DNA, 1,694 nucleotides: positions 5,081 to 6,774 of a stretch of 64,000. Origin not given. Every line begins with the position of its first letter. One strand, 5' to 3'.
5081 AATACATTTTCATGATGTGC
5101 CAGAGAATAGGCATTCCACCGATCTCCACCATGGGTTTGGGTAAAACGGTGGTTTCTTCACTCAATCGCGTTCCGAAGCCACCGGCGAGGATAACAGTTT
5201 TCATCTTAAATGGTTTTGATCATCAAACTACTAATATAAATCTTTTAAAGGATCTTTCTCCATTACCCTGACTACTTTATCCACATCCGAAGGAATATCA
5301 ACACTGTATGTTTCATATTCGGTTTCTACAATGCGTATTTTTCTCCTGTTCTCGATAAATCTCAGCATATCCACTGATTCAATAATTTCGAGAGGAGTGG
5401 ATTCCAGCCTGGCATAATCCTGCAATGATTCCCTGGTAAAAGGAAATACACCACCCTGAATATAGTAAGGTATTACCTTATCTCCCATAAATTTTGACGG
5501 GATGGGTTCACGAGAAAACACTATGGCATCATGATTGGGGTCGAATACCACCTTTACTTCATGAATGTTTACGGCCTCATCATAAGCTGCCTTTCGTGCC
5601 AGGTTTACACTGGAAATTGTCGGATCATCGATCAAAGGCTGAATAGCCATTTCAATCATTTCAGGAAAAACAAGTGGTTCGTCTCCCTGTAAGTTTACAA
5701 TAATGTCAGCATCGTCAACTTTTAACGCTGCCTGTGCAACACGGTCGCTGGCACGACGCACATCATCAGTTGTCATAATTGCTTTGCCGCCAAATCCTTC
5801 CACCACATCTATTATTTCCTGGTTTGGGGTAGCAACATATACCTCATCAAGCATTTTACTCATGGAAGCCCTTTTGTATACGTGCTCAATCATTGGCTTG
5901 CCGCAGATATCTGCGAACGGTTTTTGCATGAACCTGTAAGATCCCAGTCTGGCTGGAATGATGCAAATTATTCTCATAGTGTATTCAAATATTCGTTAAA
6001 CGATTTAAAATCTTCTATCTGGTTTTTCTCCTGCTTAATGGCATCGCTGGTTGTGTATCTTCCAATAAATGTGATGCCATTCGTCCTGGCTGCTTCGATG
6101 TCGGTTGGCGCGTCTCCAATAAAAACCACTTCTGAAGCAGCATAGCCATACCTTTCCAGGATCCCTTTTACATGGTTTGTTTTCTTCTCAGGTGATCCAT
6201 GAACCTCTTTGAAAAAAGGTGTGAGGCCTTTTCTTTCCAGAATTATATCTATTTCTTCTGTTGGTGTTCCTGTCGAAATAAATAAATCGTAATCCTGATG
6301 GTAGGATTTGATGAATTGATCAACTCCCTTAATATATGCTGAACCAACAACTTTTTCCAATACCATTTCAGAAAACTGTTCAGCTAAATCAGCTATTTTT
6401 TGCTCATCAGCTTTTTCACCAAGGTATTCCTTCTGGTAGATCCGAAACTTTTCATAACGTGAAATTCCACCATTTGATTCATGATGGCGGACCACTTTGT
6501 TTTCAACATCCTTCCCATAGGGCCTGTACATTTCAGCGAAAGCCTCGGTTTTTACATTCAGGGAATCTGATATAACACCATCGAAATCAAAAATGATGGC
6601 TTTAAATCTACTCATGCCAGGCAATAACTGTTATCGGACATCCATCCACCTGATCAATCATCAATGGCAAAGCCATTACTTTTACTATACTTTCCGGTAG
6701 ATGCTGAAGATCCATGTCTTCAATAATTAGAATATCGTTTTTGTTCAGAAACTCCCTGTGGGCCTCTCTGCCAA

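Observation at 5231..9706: Candidate undescribed CMP-ulosonic-acid pathway built on a class II HpcH/HpaI aldolase, with two KdsB paralogues, a cyclase-fold protein, a HAD phosphatase and an SDR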

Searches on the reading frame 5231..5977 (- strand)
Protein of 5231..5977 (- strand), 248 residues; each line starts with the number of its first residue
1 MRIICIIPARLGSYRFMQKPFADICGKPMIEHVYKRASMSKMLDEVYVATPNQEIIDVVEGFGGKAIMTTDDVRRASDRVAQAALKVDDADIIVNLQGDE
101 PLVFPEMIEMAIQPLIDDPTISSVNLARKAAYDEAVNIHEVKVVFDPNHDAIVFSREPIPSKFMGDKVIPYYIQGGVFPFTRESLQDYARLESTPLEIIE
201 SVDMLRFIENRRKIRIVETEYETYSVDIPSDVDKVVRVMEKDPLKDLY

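Call 4: search_protein_families(library=pfam, proteins=[window:5231-5977:-], max_evalue=0.01)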
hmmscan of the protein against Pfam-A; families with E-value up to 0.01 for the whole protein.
window:5231-5977:- (248 aa): 2 families
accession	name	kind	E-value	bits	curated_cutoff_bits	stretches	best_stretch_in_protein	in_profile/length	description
PF02348.25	CTP_transf_3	-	7.5e-44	150.6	22.6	1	4-214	1-217/217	Cytidylyltransferase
PF12804.13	NTP_transf_3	-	1.8e-08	35.1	27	1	10-114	11-110/160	MobA-like NTP transferase domain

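Call 5: search_protein_families(library=ncbifam, proteins=[window:5231-5977:-], max_evalue=0.01)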
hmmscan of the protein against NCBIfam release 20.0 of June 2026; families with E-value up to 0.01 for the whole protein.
window:5231-5977:- (248 aa): 13 families
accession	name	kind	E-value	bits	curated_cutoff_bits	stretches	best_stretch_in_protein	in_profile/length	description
NF009905.0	PRK13368.1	subfamily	2e-74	250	255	1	1-242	1-241/243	3-deoxy-manno-octulosonate cytidylyltransferase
NF003952.0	PRK05450.1-5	subfamily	9.1e-73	244.5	193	1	1-242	1-248/250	3-deoxy-manno-octulosonate cytidylyltransferase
NF003950.0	PRK05450.1-3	subfamily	6.3e-64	215.7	234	1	1-241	1-244/248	3-deoxy-manno-octulosonate cytidylyltransferase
NF003948.0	PRK05450.1-1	equivalog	2.2e-48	164.7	281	1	2-241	5-245/248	3-deoxy-manno-octulosonate cytidylyltransferase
TIGR00466.1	kdsB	equivalog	3.1e-39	134.8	155.2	1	1-231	1-239/241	3-deoxy-manno-octulosonate cytidylyltransferase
TIGR03584.1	PseF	equivalog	5e-12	45.9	205.7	1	4-73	1-75/222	pseudaminic acid cytidylyltransferase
NF001457.0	PRK00317.1-3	equivalog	9.2e-07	28.5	164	1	12-129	11-127/200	molybdenum cofactor guanylyltransferase MobA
NF010933.0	PRK14353.1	equivalog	0.00012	20.8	505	1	18-125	24-134/453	bifunctional UDP-N-acetylglucosamine diphosphorylase/glucosamine-1-phosphate N-acetyltransferase GlmU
NF010934.1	PRK14354.1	equivalog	0.00018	20.2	450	1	18-113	18-113/447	bifunctional UDP-N-acetylglucosamine diphosphorylase/glucosamine-1-phosphate N-acetyltransferase GlmU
TIGR00453.1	ispD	equivalog_domain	0.00029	20.4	181.3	1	17-112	17-114/219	2-C-methyl-D-erythritol 4-phosphate cytidylyltransferase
TIGR01173.1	glmU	equivalog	0.00085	18.3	366.85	1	19-115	20-117/452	bifunctional UDP-N-acetylglucosamine diphosphorylase/glucosamine-1-phosphate N-acetyltransferase GlmU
NF010939.0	PRK14359.1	equivalog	0.0039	15.8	592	1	18-136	21-138/430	bifunctional UDP-N-acetylglucosamine diphosphorylase/glucosamine-1-phosphate N-acetyltransferase GlmU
TIGR00454.1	TIGR00454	hypoth_equivalog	0.0079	16.1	174.7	0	17-51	17-50/183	TIGR00454 family protein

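Call 75: find_homologous_proteins(query=window:5231-5977:-, max_evalue=1e-40)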
Query window:5231-5977:- (248 aa): 4882 proteins with E <= 1e-40 among 8000 candidates; the best 120 are listed.
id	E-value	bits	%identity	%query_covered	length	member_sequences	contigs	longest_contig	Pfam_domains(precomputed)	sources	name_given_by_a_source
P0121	3.0e-157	539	100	100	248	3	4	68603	PF12804.14,PF02348.26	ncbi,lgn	-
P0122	2.7e-138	477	87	100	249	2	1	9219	PF12804.14,PF02348.26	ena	-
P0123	1.7e-135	468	84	100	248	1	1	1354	PF12804.14,PF02348.26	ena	-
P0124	3.6e-135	467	85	100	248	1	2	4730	PF12804.14,PF02348.26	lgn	-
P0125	4.9e-135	467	85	100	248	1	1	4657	PF12804.14,PF02348.26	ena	-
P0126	2.1e-134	465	91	94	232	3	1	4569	PF12804.14,PF02348.26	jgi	jgi:3-deoxy-manno-octulosonate cytidylyltransferase (CMP-KDO synthetase)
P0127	5.8e-134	463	84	100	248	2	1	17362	PF12804.14,PF02348.26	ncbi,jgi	ncbi:MAG: 3-deoxy-manno-octulosonate cytidylyltransferase [bacterium]|jgi:3-deoxy-manno-octulosonate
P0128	8.5e-134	463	83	100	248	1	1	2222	PF12804.14,PF02348.26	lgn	-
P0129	2.7e-133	461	82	100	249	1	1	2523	PF12804.14,PF02348.26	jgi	-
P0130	3.8e-133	461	81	100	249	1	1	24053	PF12804.14,PF02348.26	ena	-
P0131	4.0e-133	461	81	100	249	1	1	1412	PF12804.14,PF02348.26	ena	-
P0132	8.0e-133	460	82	100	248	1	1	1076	PF12804.14,PF02348.26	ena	-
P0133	8.1e-133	460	84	100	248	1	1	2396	PF12804.14,PF02348.26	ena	-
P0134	1.3e-132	459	83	100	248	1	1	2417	PF12804.14,PF02348.26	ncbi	-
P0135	1.8e-132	458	82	100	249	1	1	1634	PF12804.14,PF02348.26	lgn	-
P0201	3.2e-92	327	63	100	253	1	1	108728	PF12804.14,PF02348.26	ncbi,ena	-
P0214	4.2e-85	303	60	100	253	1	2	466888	PF12804.14,PF02348.26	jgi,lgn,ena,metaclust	metaclust:\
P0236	2.7e-71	258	55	100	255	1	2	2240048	PF12804.14,PF02348.26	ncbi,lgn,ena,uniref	ncbi:3-deoxy-manno-octulosonate cytidylyltransferase [Sulfurimonas sp. HSL3-2]|uniref:3-deoxy-manno-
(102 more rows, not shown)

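Call 76: find_encoding_contigs(protein=P0236, flank=10000, max_places=1)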
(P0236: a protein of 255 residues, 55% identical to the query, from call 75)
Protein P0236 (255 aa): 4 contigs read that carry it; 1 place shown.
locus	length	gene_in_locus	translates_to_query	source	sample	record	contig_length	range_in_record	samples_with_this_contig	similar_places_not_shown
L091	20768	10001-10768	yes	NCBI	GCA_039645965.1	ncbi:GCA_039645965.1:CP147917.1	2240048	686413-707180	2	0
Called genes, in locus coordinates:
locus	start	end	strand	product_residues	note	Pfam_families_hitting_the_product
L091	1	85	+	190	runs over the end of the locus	PF17836:PglD_N, PF25084:LbH_EIF2B (faint), PF24894:Hexapep_GlmU (faint), PF25087:GMPPB_C (faint), PF00132:Hexapep (weak)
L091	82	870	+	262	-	PF00535:Glycos_transf_2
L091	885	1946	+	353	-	PF03102:NeuB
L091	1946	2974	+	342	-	PF00571:CBS (weak), PF00483:NTP_transferase, PF12804:NTP_transf_3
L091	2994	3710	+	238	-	PF02348:CTP_transf_3, PF12804:NTP_transf_3 (weak)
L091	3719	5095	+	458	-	PF00202:Aminotran_3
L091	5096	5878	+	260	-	PF00795:CN_hydrolase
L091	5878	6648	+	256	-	PF00106:adh_short, PF01370:Epimerase (weak), PF08659:KR (weak), PF13561:adh_short_C2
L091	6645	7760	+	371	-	-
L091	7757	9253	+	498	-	PF01943:Polysacc_synt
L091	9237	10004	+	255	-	PF03328:HpcH_HpaI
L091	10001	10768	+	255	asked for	PF02348:CTP_transf_3, PF12804:NTP_transf_3 (faint)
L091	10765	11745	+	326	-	PF13489:Methyltransf_23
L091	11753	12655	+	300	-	PF04055:Radical_SAM, PF13186:SPASM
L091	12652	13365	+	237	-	PF00106:adh_short, PF13561:adh_short_C2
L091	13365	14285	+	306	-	PF00389:2-Hacid_dh, PF02826:2-Hacid_dh_C, PF03446:NAD_binding_2 (weak)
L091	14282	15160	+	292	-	PF01073:3Beta_HSD, PF01370:Epimerase, PF02719:Polysacc_synt_2, PF04321:RmlD_sub_bind, PF05368:NmrA, PF07993:NAD_binding_4 (faint), PF13460:NAD_binding_10, PF16363:GDP_Man_Dehyd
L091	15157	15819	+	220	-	PF04199:Cyclase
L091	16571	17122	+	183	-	-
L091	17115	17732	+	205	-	PF00702:Hydrolase, PF13419:HAD_2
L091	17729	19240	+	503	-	-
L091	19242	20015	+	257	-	PF00483:NTP_transferase, PF12804:NTP_transf_3 (weak)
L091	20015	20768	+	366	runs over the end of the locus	PF01073:3Beta_HSD (weak), PF01370:Epimerase, PF02719:Polysacc_synt_2, PF04321:RmlD_sub_bind, PF16363:GDP_Man_Dehyd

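Call 77: find_encoding_contigs(protein=P0214, flank=10000, max_places=1)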
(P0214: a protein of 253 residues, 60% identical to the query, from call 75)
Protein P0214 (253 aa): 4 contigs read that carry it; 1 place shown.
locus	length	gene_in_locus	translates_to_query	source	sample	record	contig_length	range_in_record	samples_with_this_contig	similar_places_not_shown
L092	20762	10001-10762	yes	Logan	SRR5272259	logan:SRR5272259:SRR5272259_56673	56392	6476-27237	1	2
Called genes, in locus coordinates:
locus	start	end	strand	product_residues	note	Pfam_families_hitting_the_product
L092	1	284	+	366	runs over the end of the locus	PF00155:Aminotran_1_2, PF01041:DegT_DnrJ_EryC1, PF00266:Aminotran_5 (weak), PF01053:Cys_Met_Meta_PP (weak), PF01212:Beta_elim_lyase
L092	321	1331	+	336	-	PF13489:Methyltransf_23, PF13847:Methyltransf_31 (weak), PF08241:Methyltransf_11, PF08242:Methyltransf_12 (weak), PF13649:Methyltransf_25 (weak)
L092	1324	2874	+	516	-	PF01943:Polysacc_synt, PF13440:Polysacc_synt_3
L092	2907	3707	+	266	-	PF04055:Radical_SAM (weak), PF13186:SPASM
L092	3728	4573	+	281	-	PF03102:NeuB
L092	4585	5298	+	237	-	PF02348:CTP_transf_3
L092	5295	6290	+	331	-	PF01063:Aminotran_4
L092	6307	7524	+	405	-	-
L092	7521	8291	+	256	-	PF03328:HpcH_HpaI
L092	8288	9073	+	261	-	PF02348:CTP_transf_3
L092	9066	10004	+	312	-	PF01073:3Beta_HSD, PF01370:Epimerase, PF02719:Polysacc_synt_2 (weak), PF04321:RmlD_sub_bind, PF07993:NAD_binding_4 (faint), PF16363:GDP_Man_Dehyd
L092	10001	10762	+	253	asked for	PF02348:CTP_transf_3, PF12804:NTP_transf_3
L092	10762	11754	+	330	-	PF13489:Methyltransf_23, PF08241:Methyltransf_11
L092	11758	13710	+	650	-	-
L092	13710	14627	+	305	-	PF00389:2-Hacid_dh, PF02826:2-Hacid_dh_C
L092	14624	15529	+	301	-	PF01073:3Beta_HSD, PF01370:Epimerase, PF02719:Polysacc_synt_2, PF04321:RmlD_sub_bind, PF05368:NmrA, PF07993:NAD_binding_4 (faint), PF13460:NAD_binding_10, PF16363:GDP_Man_Dehyd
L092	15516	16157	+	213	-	PF00702:Hydrolase, PF06888:Put_Phosphatase (weak), PF13419:HAD_2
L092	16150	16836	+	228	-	PF04199:Cyclase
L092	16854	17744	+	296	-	PF01073:3Beta_HSD (weak), PF01370:Epimerase, PF02719:Polysacc_synt_2, PF04321:RmlD_sub_bind, PF16363:GDP_Man_Dehyd, PF07993:NAD_binding_4 (weak)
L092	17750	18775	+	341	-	PF13524:Glyco_trans_1_2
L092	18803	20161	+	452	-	PF02310:B12-binding, PF04055:Radical_SAM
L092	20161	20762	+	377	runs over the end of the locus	PF00155:Aminotran_1_2, PF01041:DegT_DnrJ_EryC1, PF01212:Beta_elim_lyase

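Call 78: find_encoding_contigs(protein=P0201, flank=10000, max_places=1)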
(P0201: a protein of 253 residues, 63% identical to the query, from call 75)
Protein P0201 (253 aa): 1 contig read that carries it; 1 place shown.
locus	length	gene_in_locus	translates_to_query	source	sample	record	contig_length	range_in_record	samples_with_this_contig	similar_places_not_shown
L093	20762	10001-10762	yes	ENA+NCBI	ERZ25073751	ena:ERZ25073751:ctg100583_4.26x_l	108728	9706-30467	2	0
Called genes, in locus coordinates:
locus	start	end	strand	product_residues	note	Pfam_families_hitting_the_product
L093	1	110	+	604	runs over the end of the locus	PF02310:B12-binding, PF04055:Radical_SAM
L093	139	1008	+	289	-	PF03102:NeuB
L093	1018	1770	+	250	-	PF02348:CTP_transf_3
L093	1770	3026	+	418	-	PF00202:Aminotran_3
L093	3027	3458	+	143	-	PF00903:Glyoxalase, PF12681:Glyoxalase_2 (faint), PF13468:Glyoxalase_3 (faint), PF22677:Ble-like_N (weak), PF13669:Glyoxalase_4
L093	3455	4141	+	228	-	PF05148:Methyltransf_8 (weak), PF13489:Methyltransf_23, PF13847:Methyltransf_31 (faint), PF08241:Methyltransf_11, PF13649:Methyltransf_25 (weak)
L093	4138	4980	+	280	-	PF01261:AP_endonuc_2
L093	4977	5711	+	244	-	PF00106:adh_short, PF08659:KR (weak), PF13561:adh_short_C2, PF23441:SDR (weak)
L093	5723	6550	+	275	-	PF00106:adh_short, PF01073:3Beta_HSD (weak), PF13561:adh_short_C2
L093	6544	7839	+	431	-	PF27859:LIC12162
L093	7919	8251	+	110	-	PF27859:LIC12162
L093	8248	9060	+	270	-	PF02348:CTP_transf_3, PF12804:NTP_transf_3 (weak)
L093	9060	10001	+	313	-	PF01073:3Beta_HSD, PF01370:Epimerase, PF02254:TrkA_N (weak), PF04321:RmlD_sub_bind, PF07993:NAD_binding_4 (faint), PF13460:NAD_binding_10 (weak), PF16363:GDP_Man_Dehyd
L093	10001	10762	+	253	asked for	PF02348:CTP_transf_3, PF12804:NTP_transf_3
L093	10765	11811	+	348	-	PF04055:Radical_SAM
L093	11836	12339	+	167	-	-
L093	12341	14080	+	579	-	-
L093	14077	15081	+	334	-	PF00535:Glycos_transf_2, PF10111:Glyco_tranf_2_2, PF13641:Glyco_tranf_2_3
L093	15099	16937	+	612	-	PF02310:B12-binding, PF04055:Radical_SAM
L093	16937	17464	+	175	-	-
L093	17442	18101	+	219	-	PF02348:CTP_transf_3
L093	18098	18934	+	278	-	PF13489:Methyltransf_23, PF08242:Methyltransf_12 (faint), PF08241:Methyltransf_11, PF13649:Methyltransf_25, PF13847:Methyltransf_31 (weak)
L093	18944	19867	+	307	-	PF00535:Glycos_transf_2, PF10111:Glyco_tranf_2_2 (weak), PF13641:Glyco_tranf_2_3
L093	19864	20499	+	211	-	PF04199:Cyclase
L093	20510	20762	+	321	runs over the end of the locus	PF00389:2-Hacid_dh, PF02826:2-Hacid_dh_C, PF00670:AdoHcyase_NAD (weak)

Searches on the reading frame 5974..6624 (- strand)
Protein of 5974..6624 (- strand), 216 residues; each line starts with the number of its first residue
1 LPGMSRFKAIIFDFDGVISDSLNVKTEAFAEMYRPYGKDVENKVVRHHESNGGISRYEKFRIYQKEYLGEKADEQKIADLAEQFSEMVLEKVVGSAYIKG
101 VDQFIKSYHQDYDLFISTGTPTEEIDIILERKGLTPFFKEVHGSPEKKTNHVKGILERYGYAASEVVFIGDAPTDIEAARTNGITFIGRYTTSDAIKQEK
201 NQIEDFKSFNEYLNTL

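Call 4: search_protein_families(library=pfam, proteins=[window:5974-6624:-], max_evalue=0.01)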
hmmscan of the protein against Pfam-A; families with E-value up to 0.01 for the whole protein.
window:5974-6624:- (216 aa): 6 families
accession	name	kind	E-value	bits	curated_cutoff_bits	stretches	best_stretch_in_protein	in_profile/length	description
PF13419.12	HAD_2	-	6.9e-21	75.6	23.8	1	10-188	1-177/178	Haloacid dehalogenase-like hydrolase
PF00702.32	Hydrolase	-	3e-16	60.8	26.4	1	7-181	1-189/191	haloacid dehalogenase-like hydrolase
PF13242.12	Hydrolase_like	-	2.8e-06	27.6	22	1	153-187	11-46/75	HAD-hyrolase-like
PF12710.13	HAD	-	4.2e-06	27.7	27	1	10-180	1-189/189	haloacid dehalogenase-like hydrolase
PF08282.18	Hydrolase_3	-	0.00086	19.5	20.9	0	147-177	187-217/255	haloacid dehalogenase-like hydrolase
PF03031.24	NIF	-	0.0038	17.3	21.8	0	100-191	42-135/160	NLI interacting factor-like phosphatase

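Call 5: search_protein_families(library=ncbifam, proteins=[window:5974-6624:-], max_evalue=0.01)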
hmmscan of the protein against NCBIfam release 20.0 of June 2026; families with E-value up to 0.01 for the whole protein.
window:5974-6624:- (216 aa): 32 families (the best 25 are shown)
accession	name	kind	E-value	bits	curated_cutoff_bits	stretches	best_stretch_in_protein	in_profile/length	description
NF009695.0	PRK13222.1-2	equivalog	1e-15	57.8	225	1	5-200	4-207/226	phosphoglycolate phosphatase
TIGR02009.1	PGMB-YQAB-SF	subfamily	1.2e-14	55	153.35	1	7-184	1-181/186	beta-phosphoglucomutase family hydrolase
TIGR01454.1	AHBA_synth_RP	hypoth_equivalog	1.4e-12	47.7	246.65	1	10-189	1-174/205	AHBA synthesis associated protein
TIGR02254.1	YjjG_YfnB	equivalog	1.2e-09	38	159.9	1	8-211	2-218/223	YjjG family noncanonical pyrimidine nucleotidase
TIGR01990.1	bPGM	equivalog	2.4e-09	37.4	189.4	1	7-188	1-185/187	beta-phosphoglucomutase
NF053653.1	InDiPhoBT2121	equivalog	1.4e-08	34.6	245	1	8-187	2-184/216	inorganic diphosphatase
TIGR01549.1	HAD-SF-IA-v1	subfamily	2.3e-08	34.6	23.3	1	58-181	25-147/149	HAD-IA family hydrolase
TIGR01662.1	HAD-SF-IIIA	subfamily_domain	5.6e-08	33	44.6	1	110-187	40-136/141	HAD-IIIA family hydrolase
NF009697.0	PRK13222.1-4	equivalog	9.4e-08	31.7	327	1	5-189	5-193/232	phosphoglycolate phosphatase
NF009699.0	PRK13225.1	equivalog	2.5e-07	30.5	368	1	7-185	62-234/273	phosphoglycolate phosphatase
TIGR01422.2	phosphonatase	equivalog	2.4e-06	27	220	1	8-207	2-217/251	phosphonoacetaldehyde hydrolase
NF008000.0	PRK10725.1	equivalog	3.2e-06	27.4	215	1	6-187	4-183/188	fructose-1-phosphate/6-phosphogluconate phosphatase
TIGR02253.1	CTE7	subfamily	1.1e-05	25.3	169.75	1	8-202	3-206/221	TIGR02253 family HAD-type hydrolase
TIGR01449.2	PGP_bact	equivalog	1.2e-05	24.9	180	1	11-191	2-189/213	phosphoglycolate phosphatase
TIGR01509.1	HAD-SF-IA-v3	subfamily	1.7e-05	25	29.4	1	94-187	63-152/154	HAD-IA family hydrolase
TIGR01670.1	KdsC-phosphatas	subfamily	0.0004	20.4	106.95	0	140-195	69-124/154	3-deoxy-D-manno-octulosonate 8-phosphate phosphatase, YrbI family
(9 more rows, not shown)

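Call 30: search_solved_structures(query=window:5974-6624:-, max_evalue=0.000001)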
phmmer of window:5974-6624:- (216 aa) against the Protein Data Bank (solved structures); distinct sequences matched with E-value up to 0.000001: 2.
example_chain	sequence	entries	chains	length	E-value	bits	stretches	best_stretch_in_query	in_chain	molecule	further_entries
3qu2_A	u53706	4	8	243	2.9e-07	33.8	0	6-187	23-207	INORGANIC PYROPHOSPHATASE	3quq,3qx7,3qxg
3r9k_A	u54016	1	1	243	7.4e-07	32.4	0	6-187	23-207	Putative beta-phosphoglucomutase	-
